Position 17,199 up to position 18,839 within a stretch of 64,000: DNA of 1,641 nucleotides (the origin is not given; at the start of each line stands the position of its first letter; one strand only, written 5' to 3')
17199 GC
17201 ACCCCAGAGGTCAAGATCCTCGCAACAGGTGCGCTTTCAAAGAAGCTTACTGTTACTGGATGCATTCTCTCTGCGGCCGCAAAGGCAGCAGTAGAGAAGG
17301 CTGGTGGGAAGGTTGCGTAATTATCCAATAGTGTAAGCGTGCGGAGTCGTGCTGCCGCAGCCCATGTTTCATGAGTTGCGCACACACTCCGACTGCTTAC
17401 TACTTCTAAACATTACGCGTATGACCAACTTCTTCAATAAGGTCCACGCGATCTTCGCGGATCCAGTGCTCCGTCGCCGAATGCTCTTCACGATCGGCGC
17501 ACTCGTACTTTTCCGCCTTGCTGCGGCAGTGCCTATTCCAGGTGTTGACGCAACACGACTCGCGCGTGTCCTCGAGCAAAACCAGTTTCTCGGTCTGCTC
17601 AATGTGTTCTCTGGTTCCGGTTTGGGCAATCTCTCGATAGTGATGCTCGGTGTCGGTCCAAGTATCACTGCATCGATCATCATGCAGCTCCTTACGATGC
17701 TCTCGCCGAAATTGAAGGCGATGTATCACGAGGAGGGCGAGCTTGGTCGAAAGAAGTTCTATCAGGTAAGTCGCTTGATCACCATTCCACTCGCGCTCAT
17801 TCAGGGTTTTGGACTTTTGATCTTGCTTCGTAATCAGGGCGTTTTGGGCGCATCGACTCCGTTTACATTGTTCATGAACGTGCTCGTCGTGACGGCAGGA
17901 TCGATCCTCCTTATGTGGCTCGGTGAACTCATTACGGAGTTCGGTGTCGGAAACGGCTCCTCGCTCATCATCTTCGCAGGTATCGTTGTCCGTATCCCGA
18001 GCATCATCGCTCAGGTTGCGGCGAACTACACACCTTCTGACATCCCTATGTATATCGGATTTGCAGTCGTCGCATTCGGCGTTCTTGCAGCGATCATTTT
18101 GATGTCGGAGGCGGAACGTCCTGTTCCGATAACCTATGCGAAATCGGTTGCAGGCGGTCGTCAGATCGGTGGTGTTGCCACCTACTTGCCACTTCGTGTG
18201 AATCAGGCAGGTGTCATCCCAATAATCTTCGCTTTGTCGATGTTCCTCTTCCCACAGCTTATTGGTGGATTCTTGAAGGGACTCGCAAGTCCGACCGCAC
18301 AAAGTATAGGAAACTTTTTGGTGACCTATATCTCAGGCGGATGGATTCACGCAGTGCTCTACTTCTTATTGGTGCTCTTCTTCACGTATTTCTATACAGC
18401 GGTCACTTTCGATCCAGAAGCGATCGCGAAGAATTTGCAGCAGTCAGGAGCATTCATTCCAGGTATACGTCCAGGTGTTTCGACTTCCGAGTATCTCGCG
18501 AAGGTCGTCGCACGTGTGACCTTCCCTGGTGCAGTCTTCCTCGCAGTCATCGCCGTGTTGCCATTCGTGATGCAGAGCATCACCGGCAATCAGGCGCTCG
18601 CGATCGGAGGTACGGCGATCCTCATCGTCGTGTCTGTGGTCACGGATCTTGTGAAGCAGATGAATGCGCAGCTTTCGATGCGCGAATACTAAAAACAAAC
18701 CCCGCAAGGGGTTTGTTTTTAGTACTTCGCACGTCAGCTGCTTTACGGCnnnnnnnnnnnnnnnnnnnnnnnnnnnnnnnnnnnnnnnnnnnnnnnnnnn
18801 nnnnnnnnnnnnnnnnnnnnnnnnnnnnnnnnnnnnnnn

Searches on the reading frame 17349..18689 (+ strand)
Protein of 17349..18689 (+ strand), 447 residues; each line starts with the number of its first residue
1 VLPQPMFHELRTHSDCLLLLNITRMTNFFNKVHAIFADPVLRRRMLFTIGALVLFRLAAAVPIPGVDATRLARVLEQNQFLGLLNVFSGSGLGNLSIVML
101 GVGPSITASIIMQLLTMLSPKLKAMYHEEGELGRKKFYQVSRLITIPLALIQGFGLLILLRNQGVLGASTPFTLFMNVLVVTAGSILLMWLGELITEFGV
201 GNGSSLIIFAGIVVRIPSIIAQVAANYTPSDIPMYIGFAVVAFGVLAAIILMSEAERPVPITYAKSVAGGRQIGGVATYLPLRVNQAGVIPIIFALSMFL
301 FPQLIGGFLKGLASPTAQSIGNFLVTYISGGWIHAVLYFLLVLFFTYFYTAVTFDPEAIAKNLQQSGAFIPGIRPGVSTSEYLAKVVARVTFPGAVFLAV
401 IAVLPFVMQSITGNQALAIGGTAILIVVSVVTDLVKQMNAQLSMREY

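Call 30: find_related_loci(query=window:17349-18689:+, collection=genome_contigs, flank=10000)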
Query window:17349-18689:+ (447 aa) in genome_contigs; peptide patterns used: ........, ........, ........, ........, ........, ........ (x = any residue, [..] = any of these).
600 stretches matched a pattern (row limit reached: there are more); 594 encode a relative of the query (tblastn E <= 1e-3); the best 80 are kept; 80 distinct loci.
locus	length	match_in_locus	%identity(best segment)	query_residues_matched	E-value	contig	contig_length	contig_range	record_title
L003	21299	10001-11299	69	16-447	0e+0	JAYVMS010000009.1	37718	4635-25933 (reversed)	MAG: bacterium isolate GL61_DN_metabat_65 GL61_DN_metabat_65_8, whole genome shotgun sequence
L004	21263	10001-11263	61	27-447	9e-168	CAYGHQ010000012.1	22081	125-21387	MAG TPA_asm: uncultured Candidatus Saccharibacteria bacterium isolate ERP113451_co1_204 genome assembly, contig: NODE_26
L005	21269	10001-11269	58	25-447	7e-168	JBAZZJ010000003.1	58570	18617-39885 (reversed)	MAG: Candidatus Paceibacterota bacterium isolate SO_2017_GW3_13 scaffold_456_c1_OW296A_2017, whole genome shotgun sequen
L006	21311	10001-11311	58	11-447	2e-167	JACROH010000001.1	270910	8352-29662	MAG: Candidatus Lloydbacteria bacterium isolate NC_groundwater_1956_Pr3_S-0.2um_47_5 scaffold_62052, whole genome shotgu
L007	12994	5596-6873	59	22-447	8e-165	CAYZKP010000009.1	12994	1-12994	MAG TPA_asm: uncultured Candidatus Saccharibacteria bacterium isolate SRP269290_co1_947 genome assembly, contig: NODE_69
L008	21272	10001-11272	58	24-447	3e-161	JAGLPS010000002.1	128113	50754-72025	MAG: Candidatus Paceibacterota bacterium isolate RS_8_2 ROV157_8.bin.2.fa_2, whole genome shotgun sequence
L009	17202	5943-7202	60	28-447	3e-160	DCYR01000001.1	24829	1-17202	MAG TPA_asm: Patescibacteria group bacterium UBA2105 UBA2105_contig_11465, whole genome shotgun sequence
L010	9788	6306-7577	57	25-447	7e-159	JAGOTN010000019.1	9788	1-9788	MAG: Candidatus Paceibacterota bacterium isolate Gw_Eff_bin_422 Gw_Eff_18427_length_9788_cov_42.729842, whole genome sho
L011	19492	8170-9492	55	7-447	5e-152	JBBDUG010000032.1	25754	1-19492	MAG: Candidatus Paceibacterota bacterium isolate LejiaC_44_66 Lejia_C_4399_length_25754_cov_48, whole genome shotgun seq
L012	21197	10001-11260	59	28-447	4e-152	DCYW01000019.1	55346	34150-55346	MAG TPA_asm: Patescibacteria group bacterium UBA2100 UBA2100_contig_459, whole genome shotgun sequence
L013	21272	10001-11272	55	24-447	4e-151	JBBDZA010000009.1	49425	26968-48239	MAG: Parcubacteria group bacterium isolate LejiaD_47_45 Lejia_D_1221_length_49425_cov_28, whole genome shotgun sequence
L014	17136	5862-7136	55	24-447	1e-149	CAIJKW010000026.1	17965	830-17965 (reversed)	uncultured bacterium isolate MJ-time_bin-4611 genome assembly, contig: bin-4611:26/57, whole genome shotgun sequence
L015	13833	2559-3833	57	23-447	1e-149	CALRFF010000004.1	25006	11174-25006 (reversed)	MAG: Candidatus Nomurabacteria bacterium isolate TH-Jun18-118 genome assembly, contig: TH-Jun18-C4003, whole genome shot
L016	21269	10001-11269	56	25-447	3e-149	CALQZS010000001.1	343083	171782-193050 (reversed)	MAG: Candidatus Nomurabacteria bacterium isolate MH-09jul19-147 genome assembly, contig: MH-09jul19-C13, whole genome sh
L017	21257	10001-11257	56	27-447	9e-145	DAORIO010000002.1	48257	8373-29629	MAG TPA_asm: Candidatus Paceibacterota bacterium isolate AMR_MDS_5575 NODE_96_length_48257_cov_6.282540, whole genome sh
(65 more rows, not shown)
